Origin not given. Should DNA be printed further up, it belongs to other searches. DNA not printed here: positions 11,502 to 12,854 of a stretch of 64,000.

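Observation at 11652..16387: Three GT9 (LPS-core-type) heptosyltransferase paralogs in an archaeon, paired with a GDP- rather than ADP-heptose pathway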

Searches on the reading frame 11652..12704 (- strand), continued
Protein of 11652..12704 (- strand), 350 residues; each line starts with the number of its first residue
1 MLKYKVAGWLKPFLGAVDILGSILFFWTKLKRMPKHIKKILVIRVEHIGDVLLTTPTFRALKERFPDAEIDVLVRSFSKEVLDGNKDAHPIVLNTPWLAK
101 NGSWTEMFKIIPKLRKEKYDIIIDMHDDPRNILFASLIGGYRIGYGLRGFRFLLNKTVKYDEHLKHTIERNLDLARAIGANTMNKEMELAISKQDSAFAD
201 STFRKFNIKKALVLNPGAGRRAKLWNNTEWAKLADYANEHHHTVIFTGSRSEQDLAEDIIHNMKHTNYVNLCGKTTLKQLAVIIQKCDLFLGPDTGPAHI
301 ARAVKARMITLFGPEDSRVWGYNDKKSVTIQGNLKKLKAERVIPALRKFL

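Call 29: find_homologous_proteins(query=L003:2072-2578:+, max_evalue=1e-10)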
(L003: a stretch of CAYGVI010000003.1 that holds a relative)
Query L003:2072-2578:+ (169 aa): 2818 proteins with E <= 1e-10 among 2891 candidates; the best 120 are listed.
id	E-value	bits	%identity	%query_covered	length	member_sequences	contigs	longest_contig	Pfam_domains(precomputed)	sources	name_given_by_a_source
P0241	1.1e-105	368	100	100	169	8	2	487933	PF01467.33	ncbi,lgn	-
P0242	2.0e-84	299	83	96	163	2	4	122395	PF01467.33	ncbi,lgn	-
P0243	3.1e-75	269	75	97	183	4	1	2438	PF01467.33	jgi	-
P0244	1.2e-68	248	71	95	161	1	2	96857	PF01467.33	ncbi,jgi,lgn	jgi:rfaE bifunctional protein nucleotidyltransferase chain/domain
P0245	4.9e-64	233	64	95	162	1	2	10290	PF01467.33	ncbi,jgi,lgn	jgi:rfaE bifunctional protein nucleotidyltransferase chain/domain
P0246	2.5e-63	231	64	95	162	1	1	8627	PF01467.33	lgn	-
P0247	3.8e-63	230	67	93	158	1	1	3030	PF01467.33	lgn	-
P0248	4.2e-63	230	67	94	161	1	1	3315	PF01467.33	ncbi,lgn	-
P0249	9.0e-62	225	64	95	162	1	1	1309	PF01467.33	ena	-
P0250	2.3e-61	224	65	94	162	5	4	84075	PF01467.33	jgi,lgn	jgi:rfaE bifunctional protein nucleotidyltransferase chain/domain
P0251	3.3e-61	224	63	95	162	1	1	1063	PF01467.33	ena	-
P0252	3.7e-61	223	64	95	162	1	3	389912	PF01467.33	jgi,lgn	jgi:rfaE bifunctional protein nucleotidyltransferase chain/domain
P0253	6.1e-61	223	63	95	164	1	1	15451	PF01467.33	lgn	-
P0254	5.9e-59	216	65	94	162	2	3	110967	PF01467.33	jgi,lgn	jgi:glycerol-3-phosphate cytidylyltransferase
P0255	2.0e-58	215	60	94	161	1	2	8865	PF01467.33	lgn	-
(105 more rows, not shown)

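Call 34: search_solved_structures(query=window:11652-12704:-, max_evalue=0.001, show_alignments=3)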
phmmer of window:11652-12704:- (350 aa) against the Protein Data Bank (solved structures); distinct sequences matched with E-value up to 0.001: 5.
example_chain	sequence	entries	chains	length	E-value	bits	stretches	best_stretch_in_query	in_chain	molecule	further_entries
3tov_A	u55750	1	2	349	9.6e-22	80.7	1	36-323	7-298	Glycosyl transferase family 9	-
1psw_A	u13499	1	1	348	2.7e-15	59.4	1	39-316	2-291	ADP-HEPTOSE LPS HEPTOSYLTRANSFERASE II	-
6dfe_A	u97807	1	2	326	3.5e-06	29.5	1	39-328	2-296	ADP-heptose--LPS heptosyltransferase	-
2gt1_A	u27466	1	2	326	3.5e-06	29.5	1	39-328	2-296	Lipopolysaccharide heptosyltransferase-1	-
2h1f_A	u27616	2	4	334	3.7e-06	29.4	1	39-328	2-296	Lipopolysaccharide heptosyltransferase-1 | Lipopolysaccharide heptosyltransferase 1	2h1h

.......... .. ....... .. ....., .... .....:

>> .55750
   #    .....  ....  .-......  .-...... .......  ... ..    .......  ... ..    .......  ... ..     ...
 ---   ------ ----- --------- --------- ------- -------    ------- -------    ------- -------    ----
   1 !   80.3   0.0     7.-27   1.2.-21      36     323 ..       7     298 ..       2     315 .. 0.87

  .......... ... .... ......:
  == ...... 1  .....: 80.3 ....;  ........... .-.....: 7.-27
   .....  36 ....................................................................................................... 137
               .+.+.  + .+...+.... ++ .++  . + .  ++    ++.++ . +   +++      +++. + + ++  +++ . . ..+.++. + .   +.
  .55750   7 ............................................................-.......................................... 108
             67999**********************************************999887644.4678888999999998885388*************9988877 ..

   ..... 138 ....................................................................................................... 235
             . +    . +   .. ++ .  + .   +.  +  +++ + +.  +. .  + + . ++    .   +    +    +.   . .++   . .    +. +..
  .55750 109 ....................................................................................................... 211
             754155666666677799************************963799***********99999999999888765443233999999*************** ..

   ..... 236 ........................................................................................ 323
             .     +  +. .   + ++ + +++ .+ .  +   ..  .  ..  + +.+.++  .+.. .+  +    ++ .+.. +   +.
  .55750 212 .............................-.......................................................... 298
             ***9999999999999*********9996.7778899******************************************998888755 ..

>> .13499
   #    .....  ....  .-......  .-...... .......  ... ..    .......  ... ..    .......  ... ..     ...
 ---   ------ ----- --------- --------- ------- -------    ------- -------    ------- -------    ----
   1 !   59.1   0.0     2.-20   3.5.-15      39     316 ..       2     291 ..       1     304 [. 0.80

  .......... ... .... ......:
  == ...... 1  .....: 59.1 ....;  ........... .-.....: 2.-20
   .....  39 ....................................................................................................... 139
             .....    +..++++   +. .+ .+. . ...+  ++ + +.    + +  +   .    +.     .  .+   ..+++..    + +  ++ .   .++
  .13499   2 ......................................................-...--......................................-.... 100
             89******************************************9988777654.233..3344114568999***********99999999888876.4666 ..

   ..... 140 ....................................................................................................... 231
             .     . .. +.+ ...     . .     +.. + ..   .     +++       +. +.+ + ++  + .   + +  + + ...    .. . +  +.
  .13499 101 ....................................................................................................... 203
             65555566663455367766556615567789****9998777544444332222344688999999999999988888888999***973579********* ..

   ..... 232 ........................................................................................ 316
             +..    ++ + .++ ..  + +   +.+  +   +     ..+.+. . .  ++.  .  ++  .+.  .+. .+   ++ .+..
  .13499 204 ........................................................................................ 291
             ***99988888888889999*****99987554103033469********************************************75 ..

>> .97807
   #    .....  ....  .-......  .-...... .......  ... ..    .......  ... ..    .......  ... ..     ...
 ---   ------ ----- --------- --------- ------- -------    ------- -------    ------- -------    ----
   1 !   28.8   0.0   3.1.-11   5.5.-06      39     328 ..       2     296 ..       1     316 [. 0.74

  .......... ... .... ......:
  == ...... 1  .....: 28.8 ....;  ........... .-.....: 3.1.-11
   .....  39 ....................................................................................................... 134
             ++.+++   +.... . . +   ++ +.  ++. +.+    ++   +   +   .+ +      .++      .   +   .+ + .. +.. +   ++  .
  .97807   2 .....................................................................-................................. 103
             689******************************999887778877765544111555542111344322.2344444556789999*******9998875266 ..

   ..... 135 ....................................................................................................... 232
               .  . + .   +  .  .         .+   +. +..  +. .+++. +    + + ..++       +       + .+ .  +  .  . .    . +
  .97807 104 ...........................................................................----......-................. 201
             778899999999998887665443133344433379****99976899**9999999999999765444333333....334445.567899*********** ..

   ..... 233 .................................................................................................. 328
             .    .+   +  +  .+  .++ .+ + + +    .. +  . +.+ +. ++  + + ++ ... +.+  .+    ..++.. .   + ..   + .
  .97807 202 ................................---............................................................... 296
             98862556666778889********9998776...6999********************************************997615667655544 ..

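Call 35: find_encoding_contigs(protein=P0004, flank=10000, max_places=2)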
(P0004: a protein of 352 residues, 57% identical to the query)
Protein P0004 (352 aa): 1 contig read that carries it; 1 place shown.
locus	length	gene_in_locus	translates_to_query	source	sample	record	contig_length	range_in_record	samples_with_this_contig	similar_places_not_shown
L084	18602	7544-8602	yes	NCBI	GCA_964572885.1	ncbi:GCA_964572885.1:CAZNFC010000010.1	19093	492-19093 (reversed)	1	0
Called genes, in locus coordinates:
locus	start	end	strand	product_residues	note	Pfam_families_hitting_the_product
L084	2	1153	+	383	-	?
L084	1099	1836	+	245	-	PF00535:Glycos_transf_2, PF10111:Glyco_tranf_2_2 (weak), PF13641:Glyco_tranf_2_3 (weak)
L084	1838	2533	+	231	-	PF00535:Glycos_transf_2, PF10111:Glyco_tranf_2_2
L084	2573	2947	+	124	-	PF00892:EamA (weak)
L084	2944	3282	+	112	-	PF00892:EamA, PF10639:TMEM234 (weak)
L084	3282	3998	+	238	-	PF00535:Glycos_transf_2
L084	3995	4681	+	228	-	PF00535:Glycos_transf_2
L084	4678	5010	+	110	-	PF10066:DUF2304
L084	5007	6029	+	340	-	PF00106:adh_short (weak), PF01073:3Beta_HSD, PF01370:Epimerase, PF02719:Polysacc_synt_2, PF04321:RmlD_sub_bind, PF07993:NAD_binding_4, PF08659:KR (weak), PF16363:GDP_Man_Dehyd, +1 more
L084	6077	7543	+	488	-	-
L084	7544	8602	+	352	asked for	PF01075:Glyco_transf_9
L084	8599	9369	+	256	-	PF00535:Glycos_transf_2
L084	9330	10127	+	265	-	PF00535:Glycos_transf_2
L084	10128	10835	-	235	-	PF01209:Ubie_methyltran, PF07021:MetW, PF13489:Methyltransf_23, PF13847:Methyltransf_31, PF08241:Methyltransf_11, PF08242:Methyltransf_12, PF13649:Methyltransf_25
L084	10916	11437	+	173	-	PF08241:Methyltransf_11, PF13489:Methyltransf_23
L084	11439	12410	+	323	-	PF00534:Glycos_transf_1, PF13692:Glyco_trans_1_4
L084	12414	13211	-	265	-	-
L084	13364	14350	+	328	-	PF00288:GHMP_kinases_N, PF08544:GHMP_kinases_C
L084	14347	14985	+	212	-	PF13580:SIS_2, PF01380:SIS (faint)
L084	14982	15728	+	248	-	PF00483:NTP_transferase, PF12804:NTP_transf_3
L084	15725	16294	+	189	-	PF08645:PNK3P, PF00702:Hydrolase, PF13419:HAD_2, PF13242:Hydrolase_like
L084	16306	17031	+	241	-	PF00923:TAL_FSA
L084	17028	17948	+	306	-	PF01073:3Beta_HSD, PF01370:Epimerase, PF02719:Polysacc_synt_2, PF04321:RmlD_sub_bind (weak), PF07993:NAD_binding_4 (faint), PF16363:GDP_Man_Dehyd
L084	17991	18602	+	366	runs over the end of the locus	?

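Call 36: find_encoding_contigs(protein=P0042, flank=10000, max_places=2)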
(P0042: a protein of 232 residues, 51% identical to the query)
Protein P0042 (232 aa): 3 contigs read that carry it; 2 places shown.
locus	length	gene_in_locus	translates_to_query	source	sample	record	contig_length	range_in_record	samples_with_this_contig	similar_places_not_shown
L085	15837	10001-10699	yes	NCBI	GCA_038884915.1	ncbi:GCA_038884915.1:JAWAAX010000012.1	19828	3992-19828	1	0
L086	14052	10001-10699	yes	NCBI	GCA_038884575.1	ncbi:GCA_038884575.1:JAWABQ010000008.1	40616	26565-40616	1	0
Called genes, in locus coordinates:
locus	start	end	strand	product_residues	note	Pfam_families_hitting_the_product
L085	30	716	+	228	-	PF00535:Glycos_transf_2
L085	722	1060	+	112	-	PF10066:DUF2304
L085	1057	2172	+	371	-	PF01075:Glyco_transf_9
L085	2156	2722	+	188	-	PF13580:SIS_2, PF01380:SIS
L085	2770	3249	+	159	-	PF01467:CTP_transf_like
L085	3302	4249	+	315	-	PF00294:PfkB, PF25270:Khk (faint), PF08543:Phos_pyr_kin (weak)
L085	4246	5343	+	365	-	PF01075:Glyco_transf_9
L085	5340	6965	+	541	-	-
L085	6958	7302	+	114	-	-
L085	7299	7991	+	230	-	PF00535:Glycos_transf_2, PF10111:Glyco_tranf_2_2, PF13641:Glyco_tranf_2_3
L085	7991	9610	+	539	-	PF20176:DUF6541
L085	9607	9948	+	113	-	-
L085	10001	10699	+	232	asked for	PF01075:Glyco_transf_9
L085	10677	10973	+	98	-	PF01075:Glyco_transf_9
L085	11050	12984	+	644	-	PF13522:GATase_6, PF13537:GATase_7, PF00733:Asn_synthase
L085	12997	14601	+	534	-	PF25840:Ulvan_lyase_N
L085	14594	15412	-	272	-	PF01209:Ubie_methyltran, PF13489:Methyltransf_23, PF07021:MetW (weak), PF13847:Methyltransf_31, PF08241:Methyltransf_11, PF08242:Methyltransf_12, PF13649:Methyltransf_25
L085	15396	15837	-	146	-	?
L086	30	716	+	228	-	PF00535:Glycos_transf_2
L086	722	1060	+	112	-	PF10066:DUF2304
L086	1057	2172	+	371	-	PF01075:Glyco_transf_9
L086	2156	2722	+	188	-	PF13580:SIS_2, PF01380:SIS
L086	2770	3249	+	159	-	PF01467:CTP_transf_like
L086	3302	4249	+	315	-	PF00294:PfkB, PF25270:Khk (faint), PF08543:Phos_pyr_kin (weak)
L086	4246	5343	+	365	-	PF01075:Glyco_transf_9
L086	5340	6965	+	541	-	-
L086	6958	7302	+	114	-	-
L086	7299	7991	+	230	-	PF00535:Glycos_transf_2, PF10111:Glyco_tranf_2_2, PF13641:Glyco_tranf_2_3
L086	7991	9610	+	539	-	PF20176:DUF6541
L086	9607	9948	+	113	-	-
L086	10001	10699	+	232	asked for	PF01075:Glyco_transf_9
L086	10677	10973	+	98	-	PF01075:Glyco_transf_9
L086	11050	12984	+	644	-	PF13522:GATase_6, PF13537:GATase_7, PF00733:Asn_synthase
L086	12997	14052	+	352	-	PF25840:Ulvan_lyase_N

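Call 37: find_encoding_contigs(protein=P0027, flank=10000, max_places=1)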
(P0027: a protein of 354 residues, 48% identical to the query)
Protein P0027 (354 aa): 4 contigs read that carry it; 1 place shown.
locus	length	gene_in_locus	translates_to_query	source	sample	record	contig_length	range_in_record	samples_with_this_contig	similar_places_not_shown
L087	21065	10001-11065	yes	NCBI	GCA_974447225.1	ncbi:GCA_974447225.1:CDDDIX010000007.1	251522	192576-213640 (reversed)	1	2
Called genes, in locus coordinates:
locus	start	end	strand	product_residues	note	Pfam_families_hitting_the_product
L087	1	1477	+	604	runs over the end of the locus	PF13231:PMT_2 (weak)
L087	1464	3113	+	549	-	-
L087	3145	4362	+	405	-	PF08421:Methyltransf_13, PF13489:Methyltransf_23, PF08241:Methyltransf_11, PF08242:Methyltransf_12, PF08484:Methyltransf_14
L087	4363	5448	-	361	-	PF01073:3Beta_HSD, PF01370:Epimerase, PF02719:Polysacc_synt_2 (faint), PF16363:GDP_Man_Dehyd, PF07993:NAD_binding_4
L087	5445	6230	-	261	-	PF00535:Glycos_transf_2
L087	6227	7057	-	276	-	PF00248:Aldo_ket_red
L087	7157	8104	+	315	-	PF00535:Glycos_transf_2, PF10111:Glyco_tranf_2_2 (weak)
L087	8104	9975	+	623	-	PF13522:GATase_6, PF12481:DUF3700 (weak), PF13537:GATase_7, PF00733:Asn_synthase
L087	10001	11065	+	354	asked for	PF01075:Glyco_transf_9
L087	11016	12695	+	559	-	PF02366:PMT, PF13231:PMT_2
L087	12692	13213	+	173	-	PF08241:Methyltransf_11, PF08242:Methyltransf_12 (weak), PF13489:Methyltransf_23 (weak), PF13649:Methyltransf_25 (weak)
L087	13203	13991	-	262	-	PF00535:Glycos_transf_2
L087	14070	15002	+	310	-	PF13489:Methyltransf_23, PF05219:DREV, PF07021:MetW, PF08003:Methyltransf_9 (weak), PF13847:Methyltransf_31, PF08241:Methyltransf_11, PF08242:Methyltransf_12, PF13649:Methyltransf_25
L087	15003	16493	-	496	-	PF01943:Polysacc_synt, PF13440:Polysacc_synt_3, PF01554:MatE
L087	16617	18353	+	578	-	-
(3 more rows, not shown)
